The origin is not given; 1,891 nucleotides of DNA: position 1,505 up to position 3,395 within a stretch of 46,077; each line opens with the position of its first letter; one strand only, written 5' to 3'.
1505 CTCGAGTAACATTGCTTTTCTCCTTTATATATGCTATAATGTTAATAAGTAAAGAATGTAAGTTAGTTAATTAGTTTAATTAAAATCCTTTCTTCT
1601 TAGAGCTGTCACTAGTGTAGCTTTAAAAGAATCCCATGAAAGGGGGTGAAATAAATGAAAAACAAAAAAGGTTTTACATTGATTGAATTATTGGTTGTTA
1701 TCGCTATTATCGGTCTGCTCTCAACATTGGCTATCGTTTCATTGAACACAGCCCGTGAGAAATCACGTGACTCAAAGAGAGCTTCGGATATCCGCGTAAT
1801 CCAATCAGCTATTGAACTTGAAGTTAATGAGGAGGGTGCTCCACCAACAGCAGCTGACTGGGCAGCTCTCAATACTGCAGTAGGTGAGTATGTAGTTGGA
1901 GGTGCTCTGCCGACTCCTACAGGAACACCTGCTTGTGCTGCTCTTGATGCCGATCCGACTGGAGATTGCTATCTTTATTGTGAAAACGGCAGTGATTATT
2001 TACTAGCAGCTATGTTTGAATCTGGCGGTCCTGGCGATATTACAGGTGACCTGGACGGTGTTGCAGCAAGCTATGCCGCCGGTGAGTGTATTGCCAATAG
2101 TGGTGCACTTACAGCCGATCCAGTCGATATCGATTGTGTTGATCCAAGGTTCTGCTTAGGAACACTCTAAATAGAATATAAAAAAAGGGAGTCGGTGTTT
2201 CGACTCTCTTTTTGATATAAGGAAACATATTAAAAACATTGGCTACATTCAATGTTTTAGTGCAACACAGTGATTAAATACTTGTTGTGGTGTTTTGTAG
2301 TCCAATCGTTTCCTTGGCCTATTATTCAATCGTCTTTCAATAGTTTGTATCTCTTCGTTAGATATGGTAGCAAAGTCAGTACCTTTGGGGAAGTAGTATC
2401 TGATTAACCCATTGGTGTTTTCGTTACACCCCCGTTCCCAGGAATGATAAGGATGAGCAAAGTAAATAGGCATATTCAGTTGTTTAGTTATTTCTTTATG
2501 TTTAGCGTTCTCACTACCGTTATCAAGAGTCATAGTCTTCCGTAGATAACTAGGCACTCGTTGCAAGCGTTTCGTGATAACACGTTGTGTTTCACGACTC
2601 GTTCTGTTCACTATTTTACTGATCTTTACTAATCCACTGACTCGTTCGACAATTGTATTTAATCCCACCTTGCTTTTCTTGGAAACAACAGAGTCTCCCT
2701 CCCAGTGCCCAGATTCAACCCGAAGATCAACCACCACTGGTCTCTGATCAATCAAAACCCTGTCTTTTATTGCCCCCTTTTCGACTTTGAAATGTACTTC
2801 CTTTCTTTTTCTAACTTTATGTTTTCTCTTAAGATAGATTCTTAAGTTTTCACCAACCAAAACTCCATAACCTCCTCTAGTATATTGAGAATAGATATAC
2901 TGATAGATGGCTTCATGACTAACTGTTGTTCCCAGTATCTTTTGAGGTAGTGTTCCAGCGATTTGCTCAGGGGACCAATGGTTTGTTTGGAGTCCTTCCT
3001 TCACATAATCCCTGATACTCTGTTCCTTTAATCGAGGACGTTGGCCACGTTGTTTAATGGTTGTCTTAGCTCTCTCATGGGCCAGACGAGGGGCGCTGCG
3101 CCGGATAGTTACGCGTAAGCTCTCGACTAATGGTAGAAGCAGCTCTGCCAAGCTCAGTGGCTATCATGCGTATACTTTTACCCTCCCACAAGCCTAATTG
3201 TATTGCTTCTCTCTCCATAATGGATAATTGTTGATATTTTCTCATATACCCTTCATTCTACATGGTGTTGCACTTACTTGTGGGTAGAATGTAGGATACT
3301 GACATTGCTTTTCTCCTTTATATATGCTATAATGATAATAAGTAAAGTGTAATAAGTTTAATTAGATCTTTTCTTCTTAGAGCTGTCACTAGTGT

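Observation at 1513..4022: Two pilin genes share a near-identical promoter, leader and N-terminal block with sharply divergent C-terminal domains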

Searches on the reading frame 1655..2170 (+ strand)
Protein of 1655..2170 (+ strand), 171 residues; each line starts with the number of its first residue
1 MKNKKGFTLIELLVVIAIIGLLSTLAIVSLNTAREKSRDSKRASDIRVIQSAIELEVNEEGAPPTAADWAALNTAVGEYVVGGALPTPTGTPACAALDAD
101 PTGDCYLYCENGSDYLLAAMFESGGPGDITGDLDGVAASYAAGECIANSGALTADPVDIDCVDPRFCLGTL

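Call 8: search_protein_families(library=pfam, proteins=[window:1655-2170:+], max_evalue=0.01)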
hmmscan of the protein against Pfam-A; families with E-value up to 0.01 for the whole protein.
window:1655-2170:+ (171 aa): 1 family
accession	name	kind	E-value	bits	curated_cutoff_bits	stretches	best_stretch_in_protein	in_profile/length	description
PF07963.17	N_methyl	-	4.7e-10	39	21.2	1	1-26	1-26/27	Prokaryotic N-terminal methylation motif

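Call 9: search_protein_families(library=ncbifam, proteins=[window:1655-2170:+], max_evalue=0.01)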
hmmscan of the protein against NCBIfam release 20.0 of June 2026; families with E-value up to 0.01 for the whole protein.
window:1655-2170:+ (171 aa): 12 families
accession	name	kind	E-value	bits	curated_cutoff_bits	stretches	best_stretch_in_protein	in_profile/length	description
TIGR01710.1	typeII_sec_gspG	equivalog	3.3e-11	43.4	88.85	1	5-114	1-107/134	type II secretion system major pseudopilin GspG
TIGR02532.1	IV_pilin_GFxxxE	domain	2.9e-09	36.4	16.3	1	4-27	1-24/24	prepilin-type N-terminal cleavage/methylation domain-containing protein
TIGR01708.2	typeII_sec_gspH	equivalog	4.3e-09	36.6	80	1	5-44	2-41/169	type II secretion system minor pseudopilin GspH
NF041013.1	T4P_ComGE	equivalog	4.9e-08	33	49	1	2-60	1-60/83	competence type IV pilus minor pilin ComGE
NF007862.0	PRK10574.1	equivalog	3.5e-07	30.4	138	1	1-36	1-36/145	prepilin peptidase-dependent pilin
NF040999.1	pilin_ComGC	equivalog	7.7e-07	29.2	75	1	4-65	1-62/84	competence type IV pilus major pilin ComGC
NF041775.1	typeIV_PilA_Myxo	equivalog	2.5e-06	27.6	400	1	4-49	10-55/214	type IV pilin protein PilA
TIGR02596.1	TIGR02596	subfamily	1.3e-05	25.4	70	1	7-45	1-39/196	Verru_Chthon cassette protein D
NF007800.0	PRK10506.1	equivalog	1.9e-05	24.5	158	1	1-47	5-51/163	prepilin peptidase-dependent protein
NF040982.1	ComGD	equivalog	0.0016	18.8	70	1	4-32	1-29/139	competence type IV pilus minor pilin ComGD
TIGR01711.1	gspJ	equivalog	0.0021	17.9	64.85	1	5-37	1-33/192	type II secretion system minor pseudopilin GspJ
NF041002.1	pilin_ComGF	equivalog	0.0028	17.9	80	1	4-44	1-41/139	competence type IV pilus minor pilin ComGF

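Call 11: find_encoding_contigs(protein=window:1655-2170:+, flank=6000, max_places=10)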
Protein window:1655-2170:+ (171 aa): 2 contigs read that carry it; 1 place shown.
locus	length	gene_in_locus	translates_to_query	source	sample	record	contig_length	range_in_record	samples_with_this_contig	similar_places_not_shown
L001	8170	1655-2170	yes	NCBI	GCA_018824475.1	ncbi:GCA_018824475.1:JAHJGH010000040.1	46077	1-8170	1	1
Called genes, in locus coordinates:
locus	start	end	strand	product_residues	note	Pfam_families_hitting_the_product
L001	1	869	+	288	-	PF00482:T2SSF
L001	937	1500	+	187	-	PF07963:N_methyl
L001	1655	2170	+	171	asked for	PF07963:N_methyl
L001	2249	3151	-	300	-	PF13565:HTH_32 (weak), PF00665:rve (weak)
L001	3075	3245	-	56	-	PF13936:HTH_38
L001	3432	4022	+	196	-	PF07963:N_methyl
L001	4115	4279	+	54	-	PF07963:N_methyl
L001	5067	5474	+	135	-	-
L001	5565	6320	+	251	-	PF06750:A24_N_bact, PF01478:Peptidase_A24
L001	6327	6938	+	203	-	PF07963:N_methyl (weak)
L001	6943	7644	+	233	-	-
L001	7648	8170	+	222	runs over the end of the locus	-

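Call 28: find_homologous_proteins(query=window:1655-2170:+, max_evalue=1e-10)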
Query window:1655-2170:+ (171 aa): 4030 proteins with E <= 1e-10 among 8000 candidates; the best 120 are listed.
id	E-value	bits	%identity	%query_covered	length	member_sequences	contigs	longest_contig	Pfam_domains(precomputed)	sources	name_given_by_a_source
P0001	3.8e-106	370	100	100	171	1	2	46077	PF07963.18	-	-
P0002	1.3e-56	209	64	99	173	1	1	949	PF07963.18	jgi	jgi:prepilin-type N-terminal cleavage/methylation domain-containing protein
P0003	8.2e-49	184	56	100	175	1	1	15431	PF07963.18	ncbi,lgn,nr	ncbi:MAG: prepilin-type N-terminal cleavage/methylation domain-containing protein [bacterium]|nr:pre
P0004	2.2e-48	182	59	100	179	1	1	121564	PF07963.18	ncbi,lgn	-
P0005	2.1e-46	176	56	100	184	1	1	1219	PF07963.18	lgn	-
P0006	2.4e-46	176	55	99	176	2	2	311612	PF07963.18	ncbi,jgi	ncbi:MAG: type II secretion system protein [Patescibacteria group bacterium]|jgi:prepilin-type N-ter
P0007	7.0e-46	174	51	100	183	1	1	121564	PF07963.18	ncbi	-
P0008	6.3e-44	168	55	98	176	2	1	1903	PF07963.18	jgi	jgi:prepilin-type N-terminal cleavage/methylation domain-containing protein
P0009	1.3e-42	164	54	98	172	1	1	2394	PF07963.18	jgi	jgi:prepilin-type N-terminal cleavage/methylation domain-containing protein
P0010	1.8e-41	160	52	99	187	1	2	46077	PF07963.18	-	-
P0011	1.4e-40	157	51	100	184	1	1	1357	PF07963.18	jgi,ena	-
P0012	2.2e-40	156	51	98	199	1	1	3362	PF07963.18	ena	-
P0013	3.2e-40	156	51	98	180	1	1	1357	PF07963.18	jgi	-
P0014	4.8e-40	155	52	99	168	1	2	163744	PF07963.18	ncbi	-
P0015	5.7e-40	155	53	98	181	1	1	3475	PF07963.18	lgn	-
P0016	1.5e-39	154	51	98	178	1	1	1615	PF07963.18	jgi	jgi:prepilin-type N-terminal cleavage/methylation domain-containing protein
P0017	2.6e-37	146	54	99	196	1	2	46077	PF07963.18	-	-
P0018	7.2e-36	142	53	86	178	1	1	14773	PF07963.18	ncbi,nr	ncbi:MAG: type II secretion system protein [Patescibacteria group bacterium]|nr:type II secretion sy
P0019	6.6e-35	138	47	98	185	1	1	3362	PF07963.18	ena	-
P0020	8.2e-35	138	47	99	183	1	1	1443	PF07963.18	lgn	-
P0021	1.6e-34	137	51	90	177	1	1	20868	PF07963.18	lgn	-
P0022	3.7e-34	136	46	100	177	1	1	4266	PF07963.18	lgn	-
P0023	1.3e-33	134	54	86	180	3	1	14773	PF07963.18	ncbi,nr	ncbi:MAG: type II secretion system protein [Patescibacteria group bacterium]|nr:type II secretion sy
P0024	7.0e-32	129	44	98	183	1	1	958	PF07963.18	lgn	-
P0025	2.2e-31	127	52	88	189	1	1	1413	PF07963.18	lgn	-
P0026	2.6e-31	127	46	100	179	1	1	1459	PF07963.18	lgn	-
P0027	4.2e-30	123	47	99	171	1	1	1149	PF07963.18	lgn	-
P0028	5.4e-30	122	46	99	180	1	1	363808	PF07963.18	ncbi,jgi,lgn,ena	ncbi:MAG: type II secretion system protein [Patescibacteria group bacterium]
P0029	1.8e-29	121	51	99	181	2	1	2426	PF07963.18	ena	-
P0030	2.3e-29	120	47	100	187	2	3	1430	PF07963.18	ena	-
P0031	5.0e-29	119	41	99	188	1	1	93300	PF07963.18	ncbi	-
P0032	2.3e-28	117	47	99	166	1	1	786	PF07963.18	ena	-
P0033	8.0e-28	115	44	98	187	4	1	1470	PF07963.18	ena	-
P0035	3.4e-27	113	50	85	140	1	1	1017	PF07963.18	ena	-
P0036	6.3e-27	113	44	99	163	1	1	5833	PF07963.18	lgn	-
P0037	3.0e-26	110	41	100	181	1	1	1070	PF07963.18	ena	-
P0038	3.6e-26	110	46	99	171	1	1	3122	PF07963.18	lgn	-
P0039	4.0e-26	110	49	67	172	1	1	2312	PF07963.18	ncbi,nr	ncbi:MAG: prepilin-type N-terminal cleavage/methylation domain-containing protein [Candidatus Falkow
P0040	7.5e-26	109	41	98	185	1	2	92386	PF07963.18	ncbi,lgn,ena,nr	ncbi:type II secretion system protein [Candidatus Parcubacteria bacterium]|nr:type II secretion syst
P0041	1.2e-25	108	43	100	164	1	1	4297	PF07963.18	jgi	-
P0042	2.3e-25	107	46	99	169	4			PF07963.18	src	-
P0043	3.6e-25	107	42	99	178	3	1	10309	PF07963.18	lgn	-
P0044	7.7e-25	106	43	99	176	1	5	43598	PF07963.18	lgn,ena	-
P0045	1.1e-24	105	44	98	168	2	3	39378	PF07963.18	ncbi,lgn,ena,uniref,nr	ncbi:MAG: hypothetical protein A3F54_00665 [Candidatus Kerfeldbacteria bacterium RIFCSPHIGHO2_12_FUL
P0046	1.3e-24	105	40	97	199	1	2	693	PF07963.18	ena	-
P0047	1.4e-24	105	42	98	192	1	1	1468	PF07963.18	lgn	-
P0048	1.5e-24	105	46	84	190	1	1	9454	PF07963.18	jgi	-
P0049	2.1e-24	104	46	90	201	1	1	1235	PF07963.18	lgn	-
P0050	2.6e-24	104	45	98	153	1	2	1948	PF07963.18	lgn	-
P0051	3.3e-24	104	52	74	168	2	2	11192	PF07963.18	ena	-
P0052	4.6e-24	103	50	77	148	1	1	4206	PF07963.18,PF08334.17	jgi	-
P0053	5.0e-24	103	43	100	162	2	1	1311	PF07963.18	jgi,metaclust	metaclust:\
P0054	5.3e-24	103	41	99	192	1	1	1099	PF07963.18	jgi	jgi:type II secretion system protein G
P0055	6.4e-24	103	54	63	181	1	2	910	PF07963.18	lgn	-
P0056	7.9e-24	102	47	78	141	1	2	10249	PF07963.18,PF22434.2,PF08334.17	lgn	-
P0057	8.2e-24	102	46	95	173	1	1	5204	PF07963.18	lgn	-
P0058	8.6e-24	102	41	99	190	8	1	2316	PF07963.18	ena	-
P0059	8.9e-24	102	45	100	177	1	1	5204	PF07963.18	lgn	-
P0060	9.9e-24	102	42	95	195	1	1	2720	PF07963.18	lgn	-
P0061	1.7e-23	101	45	89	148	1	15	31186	PF07963.18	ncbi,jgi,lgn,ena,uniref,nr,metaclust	ncbi:MAG: hypothetical protein AUJ28_00455 [Parcubacteria group bacterium CG1_02_37_51]|uniref:Type 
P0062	1.9e-23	101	45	91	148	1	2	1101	PF07963.18,PF08334.17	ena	-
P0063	2.1e-23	101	46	95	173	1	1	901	PF07963.18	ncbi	-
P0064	3.3e-23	100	47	76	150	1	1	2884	PF07963.18,PF08334.17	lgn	-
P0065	3.9e-23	100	43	97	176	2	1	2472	PF07963.18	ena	-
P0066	6.1e-23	100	43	98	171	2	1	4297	PF07963.18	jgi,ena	-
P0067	6.3e-23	100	48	78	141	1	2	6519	PF07963.18,PF08334.17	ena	-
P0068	6.4e-23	99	39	94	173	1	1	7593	PF07963.18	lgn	-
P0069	6.5e-23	99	42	95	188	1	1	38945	PF07963.18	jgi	jgi:prepilin-type N-terminal cleavage/methylation domain-containing protein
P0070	7.2e-23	99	54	66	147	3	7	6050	PF07963.18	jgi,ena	-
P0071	8.0e-23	99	45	82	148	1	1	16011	PF07963.18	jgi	-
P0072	8.6e-23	99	47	74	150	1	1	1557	PF07963.18,PF08334.17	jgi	-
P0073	1.0e-22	99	42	98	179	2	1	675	PF07963.18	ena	-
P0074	1.1e-22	99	44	94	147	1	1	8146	PF07963.18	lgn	-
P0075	1.2e-22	99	46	80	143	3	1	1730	PF07963.18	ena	-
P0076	1.2e-22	99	45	88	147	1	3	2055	PF07963.18,PF08334.17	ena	-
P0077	1.2e-22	99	49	80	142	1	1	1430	PF07963.18,PF08334.17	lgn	-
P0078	1.2e-22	99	48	77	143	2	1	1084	PF07963.18,PF08334.17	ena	-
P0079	1.3e-22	98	43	100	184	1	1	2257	PF07963.18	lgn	-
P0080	1.3e-22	98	50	77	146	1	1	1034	PF07963.18,PF08334.17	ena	-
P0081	1.5e-22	98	48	70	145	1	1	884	PF07963.18,PF08334.17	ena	-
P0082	1.6e-22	98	45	89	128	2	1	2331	PF07963.18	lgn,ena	-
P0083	1.6e-22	98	45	89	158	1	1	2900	PF07963.18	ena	-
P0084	1.6e-22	98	52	71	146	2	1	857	PF07963.18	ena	-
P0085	1.7e-22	98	44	91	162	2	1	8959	PF07963.18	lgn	-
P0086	1.8e-22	98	48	75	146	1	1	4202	PF07963.18,PF08334.17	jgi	jgi:type II secretion system protein G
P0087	2.2e-22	98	45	99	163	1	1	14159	PF07963.18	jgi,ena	-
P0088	2.3e-22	98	46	77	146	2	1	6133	PF07963.18,PF08334.17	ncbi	-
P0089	2.4e-22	98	49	74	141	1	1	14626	PF07963.18,PF08334.17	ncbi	-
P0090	2.8e-22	97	42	100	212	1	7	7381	PF07963.18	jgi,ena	-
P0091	2.9e-22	97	48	79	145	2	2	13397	PF07963.18,PF08334.17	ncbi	-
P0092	3.2e-22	97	46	77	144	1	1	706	PF07963.18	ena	-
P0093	3.3e-22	97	43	93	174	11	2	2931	PF07963.18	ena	-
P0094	3.4e-22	97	47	77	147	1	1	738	PF07963.18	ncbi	-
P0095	3.6e-22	97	48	77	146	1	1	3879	PF07963.18,PF16732.11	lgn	-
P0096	3.8e-22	97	51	70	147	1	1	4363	PF07963.18,PF22434.2,PF08334.17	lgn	-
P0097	3.8e-22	97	46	92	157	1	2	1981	PF07963.18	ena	-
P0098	3.8e-22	97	51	70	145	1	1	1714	PF07963.18,PF08334.17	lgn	-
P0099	3.9e-22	97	44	94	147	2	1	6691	PF07963.18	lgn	-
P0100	4.6e-22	97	49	77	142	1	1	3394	PF07963.18,PF08334.17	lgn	-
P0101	4.7e-22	97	50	72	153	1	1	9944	PF07963.18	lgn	-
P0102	4.7e-22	97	47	71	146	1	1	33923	PF07963.18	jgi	-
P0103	5.3e-22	97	45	83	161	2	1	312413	PF07963.18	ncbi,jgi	ncbi:MAG: type II secretion system protein [Patescibacteria group bacterium]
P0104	5.4e-22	96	49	71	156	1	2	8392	PF07963.18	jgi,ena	-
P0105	5.5e-22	96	47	100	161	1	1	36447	PF07963.18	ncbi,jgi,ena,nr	ncbi:type II secretion system GspH family protein [Patescibacteria group bacterium]|nr:type II secre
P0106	5.7e-22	96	46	94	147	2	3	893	PF07963.18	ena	-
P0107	5.7e-22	96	41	99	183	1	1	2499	PF07963.18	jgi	jgi:prepilin-type N-terminal cleavage/methylation domain-containing protein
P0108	6.4e-22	96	43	84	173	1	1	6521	PF07963.18,PF08334.17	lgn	-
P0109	6.5e-22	96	47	71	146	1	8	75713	PF07963.18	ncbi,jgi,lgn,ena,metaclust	metaclust:\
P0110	7.0e-22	96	46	82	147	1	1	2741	PF07963.18,PF08334.17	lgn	-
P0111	7.2e-22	96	48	85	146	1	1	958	PF07963.18,PF08334.17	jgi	jgi:general secretion pathway protein G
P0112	7.6e-22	96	43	100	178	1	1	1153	PF07963.18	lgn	-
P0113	8.3e-22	96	53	68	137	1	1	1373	PF07963.18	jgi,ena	-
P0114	8.4e-22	96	50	71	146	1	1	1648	PF07963.18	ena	-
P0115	9.6e-22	96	53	66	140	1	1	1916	PF07963.18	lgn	-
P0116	9.8e-22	96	44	85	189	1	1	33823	PF07963.18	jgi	jgi:prepilin-type N-terminal cleavage/methylation domain-containing protein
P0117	9.9e-22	96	47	74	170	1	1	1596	PF07963.18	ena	-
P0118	9.9e-22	96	46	71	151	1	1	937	PF07963.18,PF08334.17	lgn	-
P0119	1.1e-21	95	46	80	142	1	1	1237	PF07963.18,PF08334.17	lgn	-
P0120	1.2e-21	95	49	71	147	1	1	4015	PF07963.18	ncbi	-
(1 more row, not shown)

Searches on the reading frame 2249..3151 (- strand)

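Call 8: search_protein_families(library=pfam, proteins=[window:2249-3151:-], max_evalue=0.01)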
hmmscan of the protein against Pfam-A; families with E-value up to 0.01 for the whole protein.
window:2249-3151:- (300 aa): 2 families
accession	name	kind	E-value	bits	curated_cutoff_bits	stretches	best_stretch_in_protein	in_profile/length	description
PF00665.32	rve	-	1.3e-06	29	32.6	1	148-237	6-102/102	Integrase core domain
PF13565.12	HTH_32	-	9.9e-06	26.5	33.7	1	33-85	20-72/73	Homeodomain-like domain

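Call 9: search_protein_families(library=ncbifam, proteins=[window:2249-3151:-], max_evalue=0.01)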
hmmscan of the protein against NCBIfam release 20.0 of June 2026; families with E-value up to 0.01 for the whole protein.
window:2249-3151:- (300 aa): 3 families
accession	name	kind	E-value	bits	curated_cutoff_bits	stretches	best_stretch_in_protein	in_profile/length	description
NF033563.0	transpos_IS30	equivalog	6.6e-76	255.5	80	1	21-281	18-267/267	IS30 family transposase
NF033546.1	transpos_IS21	equivalog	0.00058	19.5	160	1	213-293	200-283/294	IS21 family transposase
NF033516.0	transpos_IS3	equivalog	0.0056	16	160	1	202-291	274-368/369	IS3 family transposase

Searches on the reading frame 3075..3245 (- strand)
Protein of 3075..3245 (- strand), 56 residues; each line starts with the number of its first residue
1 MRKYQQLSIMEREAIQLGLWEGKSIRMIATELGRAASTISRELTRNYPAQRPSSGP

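Call 8: search_protein_families(library=pfam, proteins=[window:3075-3245:-], max_evalue=0.01)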
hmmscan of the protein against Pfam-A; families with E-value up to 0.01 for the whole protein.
window:3075-3245:- (56 aa): 3 families
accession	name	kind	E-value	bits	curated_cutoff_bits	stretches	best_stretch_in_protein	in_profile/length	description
PF13936.12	HTH_38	-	6.7e-18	64.6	27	1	3-46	1-44/44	Helix-turn-helix domain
PF08281.18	Sigma70_r4_2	-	0.00044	20.3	25.7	1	5-45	9-49/54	Sigma-70, region 4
PF18024.7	HTH_50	-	0.0021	18.1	27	1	7-45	8-46/50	Helix-turn-helix domain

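Call 9: search_protein_families(library=ncbifam, proteins=[window:3075-3245:-], max_evalue=0.01)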
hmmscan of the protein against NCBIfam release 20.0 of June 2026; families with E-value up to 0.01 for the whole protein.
window:3075-3245:- (56 aa): 1 family
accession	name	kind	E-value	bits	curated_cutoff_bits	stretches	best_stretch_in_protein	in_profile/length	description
TIGR02937.1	sigma70-ECF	superfamily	0.0018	17.9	42.9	1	6-45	117-156/165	sigma-70 family RNA polymerase sigma factor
